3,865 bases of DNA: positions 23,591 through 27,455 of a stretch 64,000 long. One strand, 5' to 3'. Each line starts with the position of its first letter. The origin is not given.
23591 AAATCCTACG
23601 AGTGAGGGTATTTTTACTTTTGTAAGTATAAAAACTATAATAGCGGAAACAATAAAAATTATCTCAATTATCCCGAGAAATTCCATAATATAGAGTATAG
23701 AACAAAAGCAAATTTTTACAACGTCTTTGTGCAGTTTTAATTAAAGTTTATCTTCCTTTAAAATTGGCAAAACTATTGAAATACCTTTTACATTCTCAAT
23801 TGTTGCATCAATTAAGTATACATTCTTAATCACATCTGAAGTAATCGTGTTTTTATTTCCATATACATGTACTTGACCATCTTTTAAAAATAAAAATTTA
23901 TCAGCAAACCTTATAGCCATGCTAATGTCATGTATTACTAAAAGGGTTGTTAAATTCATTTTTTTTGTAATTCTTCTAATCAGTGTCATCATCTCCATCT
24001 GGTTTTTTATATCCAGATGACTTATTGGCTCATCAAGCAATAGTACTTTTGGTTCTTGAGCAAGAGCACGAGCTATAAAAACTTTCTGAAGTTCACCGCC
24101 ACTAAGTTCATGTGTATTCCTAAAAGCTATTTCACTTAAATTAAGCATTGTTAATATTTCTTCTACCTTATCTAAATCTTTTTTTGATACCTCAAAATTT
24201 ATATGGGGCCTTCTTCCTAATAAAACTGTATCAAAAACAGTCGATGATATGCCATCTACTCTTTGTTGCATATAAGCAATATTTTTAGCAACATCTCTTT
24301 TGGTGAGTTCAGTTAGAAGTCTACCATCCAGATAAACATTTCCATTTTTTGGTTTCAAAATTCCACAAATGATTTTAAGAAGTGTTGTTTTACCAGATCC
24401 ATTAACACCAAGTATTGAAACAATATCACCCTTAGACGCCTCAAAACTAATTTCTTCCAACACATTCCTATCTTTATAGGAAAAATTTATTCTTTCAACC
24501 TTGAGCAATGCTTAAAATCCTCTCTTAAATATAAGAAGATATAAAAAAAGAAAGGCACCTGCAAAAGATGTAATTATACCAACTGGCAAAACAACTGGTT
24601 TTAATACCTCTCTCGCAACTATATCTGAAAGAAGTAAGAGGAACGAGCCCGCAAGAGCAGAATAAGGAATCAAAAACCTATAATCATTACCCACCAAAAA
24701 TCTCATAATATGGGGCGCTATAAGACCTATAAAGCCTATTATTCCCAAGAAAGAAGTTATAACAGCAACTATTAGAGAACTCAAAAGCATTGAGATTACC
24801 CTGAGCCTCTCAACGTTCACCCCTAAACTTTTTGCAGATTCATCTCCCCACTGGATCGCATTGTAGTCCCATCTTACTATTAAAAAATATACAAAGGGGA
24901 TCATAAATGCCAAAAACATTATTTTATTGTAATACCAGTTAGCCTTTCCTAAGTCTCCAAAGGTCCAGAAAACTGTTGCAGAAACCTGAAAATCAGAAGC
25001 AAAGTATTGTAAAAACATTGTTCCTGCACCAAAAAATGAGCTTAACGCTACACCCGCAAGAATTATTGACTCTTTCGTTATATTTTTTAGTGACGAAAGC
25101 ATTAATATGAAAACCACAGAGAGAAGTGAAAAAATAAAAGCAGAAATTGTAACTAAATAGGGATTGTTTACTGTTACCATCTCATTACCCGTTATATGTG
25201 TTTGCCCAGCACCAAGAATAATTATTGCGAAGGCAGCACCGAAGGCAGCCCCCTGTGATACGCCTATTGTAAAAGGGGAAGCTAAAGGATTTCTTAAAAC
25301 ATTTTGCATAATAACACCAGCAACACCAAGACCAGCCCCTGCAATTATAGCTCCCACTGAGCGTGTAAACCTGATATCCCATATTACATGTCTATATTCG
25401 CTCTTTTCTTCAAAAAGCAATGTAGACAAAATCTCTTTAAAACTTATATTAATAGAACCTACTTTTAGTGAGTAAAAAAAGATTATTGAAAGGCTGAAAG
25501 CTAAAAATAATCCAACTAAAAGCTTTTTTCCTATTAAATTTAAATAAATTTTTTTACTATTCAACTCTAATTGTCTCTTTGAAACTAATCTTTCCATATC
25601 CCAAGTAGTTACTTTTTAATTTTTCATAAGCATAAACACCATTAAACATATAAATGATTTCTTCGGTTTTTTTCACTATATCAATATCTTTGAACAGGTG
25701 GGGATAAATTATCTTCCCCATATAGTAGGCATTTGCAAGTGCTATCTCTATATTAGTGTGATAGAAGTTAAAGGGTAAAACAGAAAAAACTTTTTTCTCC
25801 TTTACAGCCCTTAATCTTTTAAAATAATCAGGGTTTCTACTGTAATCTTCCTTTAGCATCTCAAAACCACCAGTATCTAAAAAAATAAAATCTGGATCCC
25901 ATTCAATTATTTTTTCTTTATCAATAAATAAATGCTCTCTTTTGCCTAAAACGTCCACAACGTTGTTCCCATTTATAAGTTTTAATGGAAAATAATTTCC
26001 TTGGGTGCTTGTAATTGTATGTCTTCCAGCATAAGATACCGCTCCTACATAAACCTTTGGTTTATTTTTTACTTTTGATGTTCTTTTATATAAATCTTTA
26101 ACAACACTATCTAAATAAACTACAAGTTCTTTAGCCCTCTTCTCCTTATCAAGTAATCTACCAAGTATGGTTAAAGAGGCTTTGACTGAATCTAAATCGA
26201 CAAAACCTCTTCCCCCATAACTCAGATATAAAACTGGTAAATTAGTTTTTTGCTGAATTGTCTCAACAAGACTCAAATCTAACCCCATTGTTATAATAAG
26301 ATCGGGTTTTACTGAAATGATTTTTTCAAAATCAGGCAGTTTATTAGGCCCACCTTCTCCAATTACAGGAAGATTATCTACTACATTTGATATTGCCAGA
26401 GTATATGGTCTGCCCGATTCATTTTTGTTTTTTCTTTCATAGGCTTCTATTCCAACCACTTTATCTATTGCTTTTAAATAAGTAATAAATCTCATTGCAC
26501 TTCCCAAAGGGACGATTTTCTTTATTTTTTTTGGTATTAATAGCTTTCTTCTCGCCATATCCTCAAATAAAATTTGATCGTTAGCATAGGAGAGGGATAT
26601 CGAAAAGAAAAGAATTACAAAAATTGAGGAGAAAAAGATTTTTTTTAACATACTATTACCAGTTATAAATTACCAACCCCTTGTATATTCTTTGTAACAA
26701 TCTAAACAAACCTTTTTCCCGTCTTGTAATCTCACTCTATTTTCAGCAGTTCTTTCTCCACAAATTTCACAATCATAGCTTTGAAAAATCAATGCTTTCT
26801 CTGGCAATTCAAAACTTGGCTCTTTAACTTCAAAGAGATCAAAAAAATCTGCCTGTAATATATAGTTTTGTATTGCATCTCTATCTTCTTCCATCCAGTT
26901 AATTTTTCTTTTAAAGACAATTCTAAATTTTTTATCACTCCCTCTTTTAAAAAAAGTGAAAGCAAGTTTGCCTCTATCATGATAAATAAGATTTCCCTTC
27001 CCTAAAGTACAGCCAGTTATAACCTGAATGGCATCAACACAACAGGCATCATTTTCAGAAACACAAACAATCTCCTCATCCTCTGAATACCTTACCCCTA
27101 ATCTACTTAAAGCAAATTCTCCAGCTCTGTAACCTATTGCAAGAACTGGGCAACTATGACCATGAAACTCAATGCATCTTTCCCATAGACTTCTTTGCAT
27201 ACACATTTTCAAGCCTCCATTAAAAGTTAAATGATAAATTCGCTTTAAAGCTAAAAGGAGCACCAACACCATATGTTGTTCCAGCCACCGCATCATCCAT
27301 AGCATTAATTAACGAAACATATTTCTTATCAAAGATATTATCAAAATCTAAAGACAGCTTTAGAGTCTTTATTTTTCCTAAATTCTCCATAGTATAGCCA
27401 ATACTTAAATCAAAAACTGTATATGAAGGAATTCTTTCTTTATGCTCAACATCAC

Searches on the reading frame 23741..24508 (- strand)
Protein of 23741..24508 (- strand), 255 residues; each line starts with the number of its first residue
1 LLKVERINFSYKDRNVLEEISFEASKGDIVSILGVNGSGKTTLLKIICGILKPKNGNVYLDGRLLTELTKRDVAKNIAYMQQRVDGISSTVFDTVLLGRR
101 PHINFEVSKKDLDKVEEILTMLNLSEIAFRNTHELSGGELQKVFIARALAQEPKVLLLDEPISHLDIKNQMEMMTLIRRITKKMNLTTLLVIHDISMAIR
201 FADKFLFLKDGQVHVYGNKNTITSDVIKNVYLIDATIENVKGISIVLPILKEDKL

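Call 5: search_protein_families(library=pfam, proteins=[window:23741-24508:-])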
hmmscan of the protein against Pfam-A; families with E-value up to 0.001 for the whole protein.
window:23741-24508:- (255 aa): 7 families
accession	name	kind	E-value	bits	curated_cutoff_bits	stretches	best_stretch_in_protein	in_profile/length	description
PF00005.33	ABC_tran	-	1.1e-32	113.9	25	1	17-162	1-136/137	ABC transporter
PF13304.12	AAA_21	-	3.4e-08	34.4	27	1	77-188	183-292/304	AAA domain, putative AbiEii toxin, Type IV TA system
PF13476.12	AAA_23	-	2.6e-05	25.4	27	1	18-56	13-48/201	AAA domain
PF02463.25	SMC_N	-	3.7e-05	23.7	40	1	27-185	24-191/220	RecF/RecN/SMC N terminal domain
PF13245.12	AAA_19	-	0.00049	20.7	25.1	0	21-186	5-120/134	AAA domain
PF13173.12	AAA_14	-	0.00076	19.9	27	0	28-74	3-49/129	AAA domain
PF13166.12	AAA_13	-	0.00095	18.4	36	0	151-186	525-561/713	AAA domain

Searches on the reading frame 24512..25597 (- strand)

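Call 52: search_protein_families(library=pfam, proteins=[window:24512-25597:-])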
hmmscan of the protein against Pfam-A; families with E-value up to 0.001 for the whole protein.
window:24512-25597:- (361 aa): 1 family
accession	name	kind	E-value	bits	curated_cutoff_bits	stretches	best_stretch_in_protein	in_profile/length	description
PF01032.23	FecCD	-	6.3e-91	305.1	26.5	1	36-356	2-310/311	FecCD transport family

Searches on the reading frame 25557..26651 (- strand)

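Call 52: search_protein_families(library=pfam, proteins=[window:25557-26651:-])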
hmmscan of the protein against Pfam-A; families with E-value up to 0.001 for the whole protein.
window:25557-26651:- (364 aa): 1 family
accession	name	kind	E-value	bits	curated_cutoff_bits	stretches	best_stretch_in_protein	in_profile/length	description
PF01497.23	Peripla_BP_2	-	3.6e-18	66.3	27.5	1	59-290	15-230/235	Periplasmic binding protein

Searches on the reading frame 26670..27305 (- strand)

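Call 52: search_protein_families(library=pfam, proteins=[window:26670-27305:-])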
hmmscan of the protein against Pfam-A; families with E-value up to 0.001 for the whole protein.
window:26670-27305:- (211 aa): 4 families
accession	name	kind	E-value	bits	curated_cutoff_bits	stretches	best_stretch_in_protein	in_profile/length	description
PF02663.19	FmdE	-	2.2e-36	125.3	22.9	1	47-137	1-86/133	FmdE, Molybdenum formylmethanofuran dehydrogenase operon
PF01258.23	zf-dskA_traR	-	2.8e-09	37.3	24.9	1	174-209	3-36/36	Prokaryotic dksA/traR C4-type zinc finger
PF24458.1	DUF7573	-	0.00032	21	30.2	0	176-203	11-36/39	Domain of unknown function (DUF7573)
PF14471.11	DUF4428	-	0.00044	20.5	27.8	0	178-210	1-33/51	Domain of unknown function (DUF4428)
